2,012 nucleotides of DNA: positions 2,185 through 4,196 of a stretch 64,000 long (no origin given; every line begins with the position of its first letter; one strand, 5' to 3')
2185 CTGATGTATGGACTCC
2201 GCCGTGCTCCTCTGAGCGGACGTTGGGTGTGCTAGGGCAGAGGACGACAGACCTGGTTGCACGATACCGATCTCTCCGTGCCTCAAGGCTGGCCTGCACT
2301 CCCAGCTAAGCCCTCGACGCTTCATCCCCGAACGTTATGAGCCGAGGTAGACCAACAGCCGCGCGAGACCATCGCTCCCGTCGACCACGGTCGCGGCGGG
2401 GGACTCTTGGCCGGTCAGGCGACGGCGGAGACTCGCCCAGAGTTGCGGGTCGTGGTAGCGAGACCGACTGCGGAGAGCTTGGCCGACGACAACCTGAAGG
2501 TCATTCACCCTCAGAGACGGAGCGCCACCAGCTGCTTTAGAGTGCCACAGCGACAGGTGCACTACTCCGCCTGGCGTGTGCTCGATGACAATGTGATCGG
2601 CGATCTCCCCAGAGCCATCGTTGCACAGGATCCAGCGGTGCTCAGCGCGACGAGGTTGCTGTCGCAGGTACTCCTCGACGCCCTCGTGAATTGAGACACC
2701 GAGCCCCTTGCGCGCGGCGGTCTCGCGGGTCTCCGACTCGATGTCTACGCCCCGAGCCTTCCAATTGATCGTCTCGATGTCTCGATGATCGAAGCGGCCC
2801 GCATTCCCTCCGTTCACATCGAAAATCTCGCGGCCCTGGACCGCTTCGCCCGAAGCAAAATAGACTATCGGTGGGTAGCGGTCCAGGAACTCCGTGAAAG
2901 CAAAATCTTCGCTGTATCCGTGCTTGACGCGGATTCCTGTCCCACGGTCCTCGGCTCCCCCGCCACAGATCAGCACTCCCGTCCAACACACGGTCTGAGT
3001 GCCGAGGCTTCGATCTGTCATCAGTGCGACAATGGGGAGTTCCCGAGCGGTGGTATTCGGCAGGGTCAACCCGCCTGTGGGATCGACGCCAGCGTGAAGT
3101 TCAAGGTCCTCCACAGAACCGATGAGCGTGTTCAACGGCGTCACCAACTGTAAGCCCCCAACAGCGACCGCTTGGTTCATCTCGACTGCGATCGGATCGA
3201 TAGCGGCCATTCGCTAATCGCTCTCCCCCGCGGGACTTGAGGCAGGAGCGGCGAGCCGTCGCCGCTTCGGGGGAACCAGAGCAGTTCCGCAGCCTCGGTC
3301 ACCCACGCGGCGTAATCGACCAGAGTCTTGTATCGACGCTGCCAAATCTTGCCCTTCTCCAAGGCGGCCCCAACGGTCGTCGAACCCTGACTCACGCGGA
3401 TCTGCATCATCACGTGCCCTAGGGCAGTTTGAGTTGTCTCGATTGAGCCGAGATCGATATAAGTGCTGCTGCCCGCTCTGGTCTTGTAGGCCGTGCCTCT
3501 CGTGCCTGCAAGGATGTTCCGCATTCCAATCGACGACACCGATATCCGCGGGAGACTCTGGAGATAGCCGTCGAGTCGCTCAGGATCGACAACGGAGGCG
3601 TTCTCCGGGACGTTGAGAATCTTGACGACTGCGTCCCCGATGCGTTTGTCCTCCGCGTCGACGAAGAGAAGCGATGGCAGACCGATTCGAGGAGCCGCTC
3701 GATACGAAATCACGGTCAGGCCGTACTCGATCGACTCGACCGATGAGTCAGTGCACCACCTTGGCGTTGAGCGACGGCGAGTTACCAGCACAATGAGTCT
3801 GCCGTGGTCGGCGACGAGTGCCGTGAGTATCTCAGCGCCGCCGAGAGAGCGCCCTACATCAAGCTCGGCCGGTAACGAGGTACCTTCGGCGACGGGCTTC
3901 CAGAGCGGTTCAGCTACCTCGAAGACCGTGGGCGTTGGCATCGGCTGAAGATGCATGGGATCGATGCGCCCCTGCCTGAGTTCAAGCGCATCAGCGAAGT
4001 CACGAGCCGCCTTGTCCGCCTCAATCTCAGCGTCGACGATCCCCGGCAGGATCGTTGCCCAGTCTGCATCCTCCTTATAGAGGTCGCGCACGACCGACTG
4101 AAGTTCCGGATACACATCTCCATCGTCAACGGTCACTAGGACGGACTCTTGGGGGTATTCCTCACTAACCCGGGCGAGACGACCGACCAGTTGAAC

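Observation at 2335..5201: Translationally coupled SF2 helicase and Mrr-like protein pair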

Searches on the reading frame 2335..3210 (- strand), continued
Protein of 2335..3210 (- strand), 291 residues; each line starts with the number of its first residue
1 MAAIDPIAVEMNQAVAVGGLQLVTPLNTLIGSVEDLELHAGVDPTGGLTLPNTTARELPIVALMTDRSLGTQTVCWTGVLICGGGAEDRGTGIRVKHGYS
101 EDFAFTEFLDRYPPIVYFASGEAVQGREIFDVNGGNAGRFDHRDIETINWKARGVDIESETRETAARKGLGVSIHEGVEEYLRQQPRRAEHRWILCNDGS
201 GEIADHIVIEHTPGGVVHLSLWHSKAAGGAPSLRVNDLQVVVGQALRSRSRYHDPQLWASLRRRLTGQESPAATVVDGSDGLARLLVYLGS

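Call 69: search_protein_representatives(alignment_id=A1)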
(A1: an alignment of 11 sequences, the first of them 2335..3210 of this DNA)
Query: 11 sequences, 359 profile positions. Proteins with E-value up to 0.001 (for the whole library): 1621; up to 1e-10: 1033; up to 1e-30: 155. The best 150 are listed.
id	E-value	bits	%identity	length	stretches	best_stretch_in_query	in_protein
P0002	6.3e-151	518.8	-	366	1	1-358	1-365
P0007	1.5e-144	497.8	-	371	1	2-359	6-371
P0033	3.8e-135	466.8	-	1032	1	2-358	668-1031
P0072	1.4e-122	425.5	-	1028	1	3-358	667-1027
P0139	1.2e-110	386.3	-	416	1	2-359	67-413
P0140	3.4e-107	374.9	-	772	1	2-354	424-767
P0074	3.2e-106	371.7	-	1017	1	1-358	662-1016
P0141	9.1e-106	370.2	-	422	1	2-358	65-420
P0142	2.3e-102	359.0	-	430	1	3-358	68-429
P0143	5.8e-102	357.7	-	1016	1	2-358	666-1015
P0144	7.0e-102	357.4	-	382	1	2-358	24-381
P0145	1.3e-99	349.9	-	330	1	26-352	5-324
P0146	2.0e-99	349.3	-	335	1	11-352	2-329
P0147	2.3e-99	349.1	-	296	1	58-357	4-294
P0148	7.5e-98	344.2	-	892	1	2-358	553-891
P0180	6.4e-44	166.7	-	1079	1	3-357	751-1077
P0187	2.2e-41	158.4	-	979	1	71-333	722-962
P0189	1.4e-40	155.8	-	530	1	94-332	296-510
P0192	2.3e-39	151.8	-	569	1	68-345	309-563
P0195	2.5e-38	148.4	-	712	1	90-332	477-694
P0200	2.2e-37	145.3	-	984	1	80-326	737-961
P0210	2.4e-36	141.8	-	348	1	82-334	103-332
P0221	3.5e-35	138.0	-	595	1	96-331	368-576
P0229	1.8e-34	135.7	-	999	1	65-327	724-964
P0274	1.3e-31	126.3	-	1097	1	83-334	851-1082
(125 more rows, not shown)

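Call 70: search_protein_families(library=padloc, proteins=[P0187, P0200, P0229, P0274, P0189, P0192, P0221, P0195, P0180, P0210], max_evalue=0.00001)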
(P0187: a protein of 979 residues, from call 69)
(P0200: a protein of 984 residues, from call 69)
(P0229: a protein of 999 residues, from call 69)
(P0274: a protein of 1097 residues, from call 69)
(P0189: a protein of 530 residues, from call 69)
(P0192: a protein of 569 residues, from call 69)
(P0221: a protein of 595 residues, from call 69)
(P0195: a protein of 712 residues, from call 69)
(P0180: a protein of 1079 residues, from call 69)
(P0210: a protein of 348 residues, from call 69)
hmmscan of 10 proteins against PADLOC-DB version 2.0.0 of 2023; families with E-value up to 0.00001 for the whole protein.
P0187 (979 aa): 5 families
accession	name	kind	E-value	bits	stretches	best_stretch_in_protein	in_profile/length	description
PDLC03659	mREase_IV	-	7e-12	42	1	155-227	333-410/945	Type IV methyl-directed restriction enzyme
PDLC03658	mREase_IV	-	6e-10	35.5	1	158-352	336-545/953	Type IV methyl-directed restriction enzyme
PDLC02707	PbeA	-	7.5e-09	32.7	0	44-229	265-456/672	PbeA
PDLC03049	REase_I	-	2.9e-08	30.2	1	155-220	282-353/807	Type I restriction enzyme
PDLC02704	PbeA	-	1.7e-06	24.8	0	45-229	268-461/682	PbeA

P0200 (984 aa): 5 families
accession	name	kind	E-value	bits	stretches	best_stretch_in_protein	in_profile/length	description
PDLC02707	PbeA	-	9.2e-12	42.3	0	49-227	267-451/672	PbeA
PDLC05077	PDC-S71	-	1.4e-08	32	1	818-891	408-476/589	-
PDLC02704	PbeA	-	6.9e-08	29.4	0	53-232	273-461/682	PbeA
PDLC03658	mREase_IV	-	4.9e-07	25.8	1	161-355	336-545/953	Type IV methyl-directed restriction enzyme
PDLC01439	typeIV_DinG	-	8.6e-06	22.7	0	43-103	27-84/575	CAS-IV-A; associated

P0229 (999 aa): 0 families

P0274 (1097 aa): 7 families
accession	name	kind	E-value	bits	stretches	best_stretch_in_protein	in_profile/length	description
PDLC02707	PbeA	-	1.7e-14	51.4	1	159-313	264-416/672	PbeA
PDLC03659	mREase_IV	-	4.9e-11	39.2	0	266-315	327-376/945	Type IV methyl-directed restriction enzyme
PDLC01439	typeIV_DinG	-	3.5e-10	37.2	0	390-444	419-471/575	CAS-IV-A; associated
PDLC03658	mREase_IV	-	1.5e-09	34.2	0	272-318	333-379/953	Type IV methyl-directed restriction enzyme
PDLC02704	PbeA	-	9.1e-09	32.3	0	169-344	276-459/682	PbeA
PDLC01770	Cas3g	-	1.7e-06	24.8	0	362-479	237-349/733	-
PDLC02706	PbeA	-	5.6e-06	23.2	0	159-313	281-434/722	PbeA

P0189 (530 aa): 0 families

P0192 (569 aa): 1 family
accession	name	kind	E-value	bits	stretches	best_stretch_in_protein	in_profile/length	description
PDLC05077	PDC-S71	-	5e-11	40.1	1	405-479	408-476/589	-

P0221 (595 aa): 0 families

P0195 (712 aa): 0 families

P0180 (1079 aa): 4 families
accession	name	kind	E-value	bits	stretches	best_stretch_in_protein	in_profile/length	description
PDLC02707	PbeA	-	2.5e-11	40.9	1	108-298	253-445/672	PbeA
PDLC02704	PbeA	-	1.2e-08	31.9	1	101-304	249-456/682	PbeA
PDLC03049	REase_I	-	5.4e-08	29.3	1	235-303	282-356/807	Type I restriction enzyme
PDLC03659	mREase_IV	-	1.4e-07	27.8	1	235-310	333-413/945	Type IV methyl-directed restriction enzyme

P0210 (348 aa): 0 families

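Call 71: search_protein_families(library=pfam, proteins=[P0187, P0200, P0229, P0274, P0189, P0192, P0221, P0195, P0180, P0210], max_evalue=0.001)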
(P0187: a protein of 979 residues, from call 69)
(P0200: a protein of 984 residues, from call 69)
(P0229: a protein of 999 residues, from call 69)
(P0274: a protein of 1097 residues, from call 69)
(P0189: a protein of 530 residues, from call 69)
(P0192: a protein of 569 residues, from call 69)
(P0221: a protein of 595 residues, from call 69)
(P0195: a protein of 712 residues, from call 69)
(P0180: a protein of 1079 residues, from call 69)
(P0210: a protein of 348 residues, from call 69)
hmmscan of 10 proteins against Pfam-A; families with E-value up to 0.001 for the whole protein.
P0187 (979 aa): 4 families
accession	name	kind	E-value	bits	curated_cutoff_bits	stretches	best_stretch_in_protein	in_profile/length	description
PF04851.21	ResIII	-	8.1e-23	81.6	22.5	1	28-195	4-164/164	Type III restriction enzyme, res subunit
PF00270.35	DEAD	-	2.6e-12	47.2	26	1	47-194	14-161/167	DEAD/DEAH box helicase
PF00271.37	Helicase_C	-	2.7e-07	31.3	23.5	1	258-352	18-109/110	Helicase conserved C-terminal domain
PF18766.7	SWI2_SNF2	-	1.9e-06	28.1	26.7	1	132-231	92-196/221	SWI2/SNF2 ATPase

P0200 (984 aa): 4 families
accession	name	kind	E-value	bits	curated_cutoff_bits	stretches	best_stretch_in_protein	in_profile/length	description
PF04851.21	ResIII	-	5.1e-19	69.2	22.5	1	30-198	4-164/164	Type III restriction enzyme, res subunit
PF00270.35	DEAD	-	1.5e-12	48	26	1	50-200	14-163/167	DEAD/DEAH box helicase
PF00271.37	Helicase_C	-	4.5e-10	40.2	23.5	1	248-355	7-109/110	Helicase conserved C-terminal domain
PF18766.7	SWI2_SNF2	-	6e-05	23.2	26.7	1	48-252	16-213/221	SWI2/SNF2 ATPase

P0229 (999 aa): 0 families

P0274 (1097 aa): 5 families
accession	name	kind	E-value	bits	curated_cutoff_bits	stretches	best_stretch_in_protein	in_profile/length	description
PF04851.21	ResIII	-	2.4e-26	93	22.5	1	143-312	3-164/164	Type III restriction enzyme, res subunit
PF00270.35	DEAD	-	3.4e-13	50.1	26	1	167-311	18-161/167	DEAD/DEAH box helicase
PF00271.37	Helicase_C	-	7.7e-10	39.5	23.5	1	378-469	19-108/110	Helicase conserved C-terminal domain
PF18766.7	SWI2_SNF2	-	4.3e-07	30.2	26.7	1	172-356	27-203/221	SWI2/SNF2 ATPase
PF13307.12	Helicase_C_2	-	0.00022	21.7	25.3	0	389-445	21-83/170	Helicase C-terminal domain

P0189 (530 aa): 0 families

P0192 (569 aa): 0 families

P0221 (595 aa): 0 families

P0195 (712 aa): 1 family
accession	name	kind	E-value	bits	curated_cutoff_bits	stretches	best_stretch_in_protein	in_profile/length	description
PF00271.37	Helicase_C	-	6.1e-06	26.9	23.5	1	12-77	44-109/110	Helicase conserved C-terminal domain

P0180 (1079 aa): 4 families
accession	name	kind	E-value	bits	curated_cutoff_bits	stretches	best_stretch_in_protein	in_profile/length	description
PF04851.21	ResIII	-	1.1e-23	84.4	22.5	1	107-275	3-164/164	Type III restriction enzyme, res subunit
PF00270.35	DEAD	-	2.7e-12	47.2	26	1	126-275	13-162/167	DEAD/DEAH box helicase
PF18766.7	SWI2_SNF2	-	1.1e-08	35.5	26.7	1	127-321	18-205/221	SWI2/SNF2 ATPase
PF00271.37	Helicase_C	-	2.8e-05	24.8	23.5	1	349-430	27-108/110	Helicase conserved C-terminal domain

P0210 (348 aa): 0 families

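Call 72: search_solved_structures(query=A1, max_evalue=10, show_alignments=2)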
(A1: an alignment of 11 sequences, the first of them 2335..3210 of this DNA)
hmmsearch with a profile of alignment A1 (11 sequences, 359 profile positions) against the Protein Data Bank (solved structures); distinct sequences matched with E-value up to 10: 4.
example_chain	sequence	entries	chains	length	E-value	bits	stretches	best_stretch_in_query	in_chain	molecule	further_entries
8sbh_A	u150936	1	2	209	0.029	16.5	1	182-218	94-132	Transcriptional regulator YeiE, LysR family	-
7fdf_A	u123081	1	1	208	0.041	16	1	181-219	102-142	LysR family transcriptional regulator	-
7erp_A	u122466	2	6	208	0.041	16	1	181-219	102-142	LysR family transcriptional regulator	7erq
8erm_A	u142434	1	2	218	0.095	14.8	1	32-135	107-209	B-type flagellin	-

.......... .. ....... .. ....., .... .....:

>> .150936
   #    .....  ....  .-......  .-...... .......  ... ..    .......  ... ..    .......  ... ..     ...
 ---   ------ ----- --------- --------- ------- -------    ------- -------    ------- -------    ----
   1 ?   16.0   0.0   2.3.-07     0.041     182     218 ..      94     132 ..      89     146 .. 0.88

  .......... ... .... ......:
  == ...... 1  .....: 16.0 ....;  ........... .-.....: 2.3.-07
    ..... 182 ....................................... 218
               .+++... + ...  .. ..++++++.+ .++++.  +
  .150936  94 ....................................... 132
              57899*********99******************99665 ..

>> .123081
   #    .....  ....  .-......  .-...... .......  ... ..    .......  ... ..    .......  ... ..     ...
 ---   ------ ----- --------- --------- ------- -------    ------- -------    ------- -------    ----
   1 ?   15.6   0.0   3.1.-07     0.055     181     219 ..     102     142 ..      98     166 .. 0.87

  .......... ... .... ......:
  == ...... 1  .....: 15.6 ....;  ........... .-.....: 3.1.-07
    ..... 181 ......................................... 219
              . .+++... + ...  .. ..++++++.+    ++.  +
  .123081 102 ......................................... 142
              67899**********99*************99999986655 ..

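Call 82: search_dna_similar(query=P0002, collection=phages, mode=protein, max_evalue=0.001, max_rows=10)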
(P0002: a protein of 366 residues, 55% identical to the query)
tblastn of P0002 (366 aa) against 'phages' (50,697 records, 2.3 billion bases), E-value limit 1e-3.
No match.

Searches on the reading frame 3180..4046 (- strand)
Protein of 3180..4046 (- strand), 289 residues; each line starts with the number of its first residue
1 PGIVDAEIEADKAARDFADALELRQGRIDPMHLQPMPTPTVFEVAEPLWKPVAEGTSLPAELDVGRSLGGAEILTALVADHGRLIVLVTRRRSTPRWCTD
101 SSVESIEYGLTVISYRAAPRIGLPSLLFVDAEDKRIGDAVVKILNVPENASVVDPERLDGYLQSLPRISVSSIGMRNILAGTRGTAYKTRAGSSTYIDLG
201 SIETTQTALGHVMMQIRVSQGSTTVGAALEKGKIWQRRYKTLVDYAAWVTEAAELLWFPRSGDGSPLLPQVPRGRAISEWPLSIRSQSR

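Call 47: predict_structure(alignment_id=A6)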
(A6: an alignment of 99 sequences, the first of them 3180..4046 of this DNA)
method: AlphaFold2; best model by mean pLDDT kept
length: 289 residues; sequences in the alignment: 99
mean_pLDDT: 87.1   pTM: 0.86
mean pLDDT of the five models: 87.1, 86.4, 86.3, 85.1, 85.0
residues with pLDDT >= 90: 198; 70-90: 47; 50-70: 30; < 50: 14
segments of 3 or more residues with pLDDT < 50: 271-277, 285-289
pLDDT, mean of each block of 10 residues (from residue 1): 85 95 93 97 96 87 97 97 97 93 94 98 97 97 97 93 92 78 69 71 65 92 94 97 98 97 65 47 46
secondary structure, 60 per line:
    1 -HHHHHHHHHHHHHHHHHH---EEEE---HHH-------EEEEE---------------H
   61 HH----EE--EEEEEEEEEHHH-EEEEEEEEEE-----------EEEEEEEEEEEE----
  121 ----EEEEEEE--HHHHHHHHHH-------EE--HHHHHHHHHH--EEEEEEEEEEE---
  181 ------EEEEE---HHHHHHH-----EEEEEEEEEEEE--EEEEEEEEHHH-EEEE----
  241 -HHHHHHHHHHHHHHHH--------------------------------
elements in order: H2-19 E23-26 E40-44 E71-79 E84-93 E105-116 E125-131 H134-143 H155-164 E167-177 E187-191 H195-201 E207-218 E221-228 E233-236 H242-257
